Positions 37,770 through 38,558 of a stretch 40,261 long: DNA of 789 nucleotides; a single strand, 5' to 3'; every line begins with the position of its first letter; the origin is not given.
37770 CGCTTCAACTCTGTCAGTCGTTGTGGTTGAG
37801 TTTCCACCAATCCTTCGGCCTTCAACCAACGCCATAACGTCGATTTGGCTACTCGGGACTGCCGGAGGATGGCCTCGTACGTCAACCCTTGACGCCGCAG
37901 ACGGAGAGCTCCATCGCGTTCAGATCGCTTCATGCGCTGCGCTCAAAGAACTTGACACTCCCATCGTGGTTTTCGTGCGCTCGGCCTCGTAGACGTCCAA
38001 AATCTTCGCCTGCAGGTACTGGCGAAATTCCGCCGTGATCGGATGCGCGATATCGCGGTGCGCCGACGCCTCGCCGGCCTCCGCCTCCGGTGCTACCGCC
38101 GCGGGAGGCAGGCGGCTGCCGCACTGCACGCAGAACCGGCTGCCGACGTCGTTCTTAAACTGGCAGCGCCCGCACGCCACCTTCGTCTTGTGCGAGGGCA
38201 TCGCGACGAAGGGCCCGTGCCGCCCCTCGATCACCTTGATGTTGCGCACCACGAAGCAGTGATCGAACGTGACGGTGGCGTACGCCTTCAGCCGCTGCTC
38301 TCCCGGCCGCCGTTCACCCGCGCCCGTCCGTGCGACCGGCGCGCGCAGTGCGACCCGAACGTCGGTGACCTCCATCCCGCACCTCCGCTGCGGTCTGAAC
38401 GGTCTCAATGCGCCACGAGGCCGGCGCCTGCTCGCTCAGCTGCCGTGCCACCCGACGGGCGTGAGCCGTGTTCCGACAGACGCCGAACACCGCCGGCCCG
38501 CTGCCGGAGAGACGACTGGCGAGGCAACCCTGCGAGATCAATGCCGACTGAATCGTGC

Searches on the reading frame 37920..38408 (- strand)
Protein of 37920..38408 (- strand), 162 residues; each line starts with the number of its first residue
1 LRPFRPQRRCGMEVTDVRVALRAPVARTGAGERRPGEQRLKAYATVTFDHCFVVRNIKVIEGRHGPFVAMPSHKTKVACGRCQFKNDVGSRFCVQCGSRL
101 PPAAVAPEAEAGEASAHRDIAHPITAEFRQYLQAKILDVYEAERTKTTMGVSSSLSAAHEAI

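Call 11: search_protein_families(library=pfam, proteins=[window:37920-38408:-])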
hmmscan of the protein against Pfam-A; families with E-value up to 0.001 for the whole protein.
window:37920-38408:- (162 aa): 3 families
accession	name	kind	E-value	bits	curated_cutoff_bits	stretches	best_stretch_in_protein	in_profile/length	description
PF04026.17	SpoVG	-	2.8e-25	88.7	29.6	1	12-141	1-81/82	SpoVG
PF13240.11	Zn_Ribbon_1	-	0.00015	21.9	25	0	79-100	2-23/23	zinc-ribbon domain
PF12773.13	DZR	-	0.00022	21.8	27.3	1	79-101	1-23/45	Double zinc ribbon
